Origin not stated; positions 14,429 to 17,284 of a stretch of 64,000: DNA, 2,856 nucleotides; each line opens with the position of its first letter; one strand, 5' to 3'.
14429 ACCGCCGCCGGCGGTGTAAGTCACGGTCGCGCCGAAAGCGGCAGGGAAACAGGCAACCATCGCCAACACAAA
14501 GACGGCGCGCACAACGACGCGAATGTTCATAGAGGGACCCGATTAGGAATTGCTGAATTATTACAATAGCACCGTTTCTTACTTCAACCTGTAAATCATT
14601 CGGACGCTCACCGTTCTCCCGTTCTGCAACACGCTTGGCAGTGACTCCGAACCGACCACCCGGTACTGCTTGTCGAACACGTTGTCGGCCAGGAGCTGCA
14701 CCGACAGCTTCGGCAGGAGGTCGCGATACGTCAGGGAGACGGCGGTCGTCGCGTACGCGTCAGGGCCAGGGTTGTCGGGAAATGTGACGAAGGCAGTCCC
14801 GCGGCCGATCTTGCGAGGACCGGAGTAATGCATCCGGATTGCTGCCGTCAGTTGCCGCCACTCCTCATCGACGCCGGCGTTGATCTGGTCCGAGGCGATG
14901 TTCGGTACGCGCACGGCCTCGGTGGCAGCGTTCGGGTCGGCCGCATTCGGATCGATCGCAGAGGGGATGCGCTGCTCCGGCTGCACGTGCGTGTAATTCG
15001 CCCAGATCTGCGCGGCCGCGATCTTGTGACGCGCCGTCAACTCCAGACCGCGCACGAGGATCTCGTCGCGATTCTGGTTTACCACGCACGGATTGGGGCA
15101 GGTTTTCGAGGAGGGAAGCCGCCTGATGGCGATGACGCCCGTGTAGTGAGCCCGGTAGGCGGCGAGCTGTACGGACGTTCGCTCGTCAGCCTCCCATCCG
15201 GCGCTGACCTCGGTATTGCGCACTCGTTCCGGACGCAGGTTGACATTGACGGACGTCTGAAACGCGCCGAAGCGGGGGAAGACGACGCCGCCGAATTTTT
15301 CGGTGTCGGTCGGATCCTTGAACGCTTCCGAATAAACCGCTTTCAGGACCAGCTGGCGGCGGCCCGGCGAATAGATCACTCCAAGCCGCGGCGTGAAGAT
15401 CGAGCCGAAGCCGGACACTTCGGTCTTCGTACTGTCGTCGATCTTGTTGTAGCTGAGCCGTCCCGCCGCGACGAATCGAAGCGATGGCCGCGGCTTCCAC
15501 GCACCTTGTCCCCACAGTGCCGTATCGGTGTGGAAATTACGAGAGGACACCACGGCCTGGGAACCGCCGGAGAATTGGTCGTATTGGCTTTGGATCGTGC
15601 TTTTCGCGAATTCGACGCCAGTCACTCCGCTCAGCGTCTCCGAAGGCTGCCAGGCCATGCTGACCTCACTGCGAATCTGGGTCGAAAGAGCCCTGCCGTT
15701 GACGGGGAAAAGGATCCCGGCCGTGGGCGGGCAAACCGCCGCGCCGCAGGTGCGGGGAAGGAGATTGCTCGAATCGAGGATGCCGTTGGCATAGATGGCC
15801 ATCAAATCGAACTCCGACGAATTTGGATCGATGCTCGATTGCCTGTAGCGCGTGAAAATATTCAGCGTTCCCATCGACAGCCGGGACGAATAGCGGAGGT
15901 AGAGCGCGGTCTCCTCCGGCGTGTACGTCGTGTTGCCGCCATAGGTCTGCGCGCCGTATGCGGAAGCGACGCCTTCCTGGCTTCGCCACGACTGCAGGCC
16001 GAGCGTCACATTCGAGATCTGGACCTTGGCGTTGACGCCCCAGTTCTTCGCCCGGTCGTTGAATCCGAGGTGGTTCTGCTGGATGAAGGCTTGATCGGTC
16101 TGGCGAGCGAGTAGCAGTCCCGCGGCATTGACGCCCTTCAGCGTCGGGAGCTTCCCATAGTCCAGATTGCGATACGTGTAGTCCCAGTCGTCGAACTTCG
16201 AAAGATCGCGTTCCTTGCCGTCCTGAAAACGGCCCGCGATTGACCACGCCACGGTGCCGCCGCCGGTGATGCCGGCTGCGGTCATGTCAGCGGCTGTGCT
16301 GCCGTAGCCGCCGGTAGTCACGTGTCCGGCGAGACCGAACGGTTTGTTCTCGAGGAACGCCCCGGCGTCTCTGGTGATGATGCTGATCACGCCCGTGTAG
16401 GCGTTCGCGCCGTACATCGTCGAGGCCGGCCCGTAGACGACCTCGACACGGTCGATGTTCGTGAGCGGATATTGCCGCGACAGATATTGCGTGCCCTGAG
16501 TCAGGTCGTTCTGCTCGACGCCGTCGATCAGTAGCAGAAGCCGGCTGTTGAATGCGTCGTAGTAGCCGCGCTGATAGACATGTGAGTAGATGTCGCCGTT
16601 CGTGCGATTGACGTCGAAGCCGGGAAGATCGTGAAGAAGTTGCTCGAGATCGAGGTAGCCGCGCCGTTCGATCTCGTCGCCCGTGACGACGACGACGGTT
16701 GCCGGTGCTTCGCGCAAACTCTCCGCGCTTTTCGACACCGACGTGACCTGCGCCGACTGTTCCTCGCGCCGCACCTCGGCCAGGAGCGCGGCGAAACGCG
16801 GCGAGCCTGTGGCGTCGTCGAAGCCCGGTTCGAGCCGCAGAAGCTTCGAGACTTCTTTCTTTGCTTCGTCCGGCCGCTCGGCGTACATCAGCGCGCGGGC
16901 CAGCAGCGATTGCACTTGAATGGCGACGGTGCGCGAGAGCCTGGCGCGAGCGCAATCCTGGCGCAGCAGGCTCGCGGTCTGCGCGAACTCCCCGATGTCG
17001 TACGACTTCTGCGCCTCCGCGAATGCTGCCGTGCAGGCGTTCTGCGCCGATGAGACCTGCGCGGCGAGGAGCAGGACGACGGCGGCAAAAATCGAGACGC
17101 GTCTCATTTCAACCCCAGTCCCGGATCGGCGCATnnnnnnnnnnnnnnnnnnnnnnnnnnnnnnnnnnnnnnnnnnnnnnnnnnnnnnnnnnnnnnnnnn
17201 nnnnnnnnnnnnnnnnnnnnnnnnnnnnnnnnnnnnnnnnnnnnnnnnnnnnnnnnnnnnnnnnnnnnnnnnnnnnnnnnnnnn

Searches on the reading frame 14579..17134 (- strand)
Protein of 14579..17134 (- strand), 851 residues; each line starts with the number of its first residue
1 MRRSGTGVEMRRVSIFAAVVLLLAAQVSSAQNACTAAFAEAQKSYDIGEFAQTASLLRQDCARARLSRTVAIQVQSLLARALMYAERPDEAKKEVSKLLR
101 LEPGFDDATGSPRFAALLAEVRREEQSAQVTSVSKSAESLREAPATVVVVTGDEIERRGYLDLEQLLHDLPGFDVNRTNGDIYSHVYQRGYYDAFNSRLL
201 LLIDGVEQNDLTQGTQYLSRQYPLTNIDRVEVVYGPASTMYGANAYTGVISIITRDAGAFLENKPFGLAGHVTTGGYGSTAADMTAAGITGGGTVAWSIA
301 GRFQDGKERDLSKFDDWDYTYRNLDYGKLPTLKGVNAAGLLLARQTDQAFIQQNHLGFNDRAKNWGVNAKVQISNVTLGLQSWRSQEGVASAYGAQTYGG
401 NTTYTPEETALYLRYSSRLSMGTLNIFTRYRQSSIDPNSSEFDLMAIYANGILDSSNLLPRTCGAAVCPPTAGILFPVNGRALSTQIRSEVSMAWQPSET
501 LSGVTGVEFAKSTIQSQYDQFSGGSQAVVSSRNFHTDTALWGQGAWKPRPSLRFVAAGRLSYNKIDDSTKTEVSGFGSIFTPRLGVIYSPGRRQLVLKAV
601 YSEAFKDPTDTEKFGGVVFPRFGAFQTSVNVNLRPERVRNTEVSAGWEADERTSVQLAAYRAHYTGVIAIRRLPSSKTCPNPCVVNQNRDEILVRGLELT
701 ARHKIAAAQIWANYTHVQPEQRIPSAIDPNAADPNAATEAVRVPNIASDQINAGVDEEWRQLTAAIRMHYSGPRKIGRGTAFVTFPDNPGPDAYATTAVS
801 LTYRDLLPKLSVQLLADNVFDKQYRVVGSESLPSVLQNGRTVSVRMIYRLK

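Call 73: search_protein_families(library=pfam, proteins=[window:14579-17134:-], max_evalue=0.00001)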
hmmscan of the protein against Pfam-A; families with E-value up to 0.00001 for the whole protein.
window:14579-17134:- (851 aa): 1 family
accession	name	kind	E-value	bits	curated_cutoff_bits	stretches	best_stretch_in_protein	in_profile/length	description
PF07715.20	Plug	-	9.9e-22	77.9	23.9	1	140-249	2-107/107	TonB-dependent Receptor Plug Domain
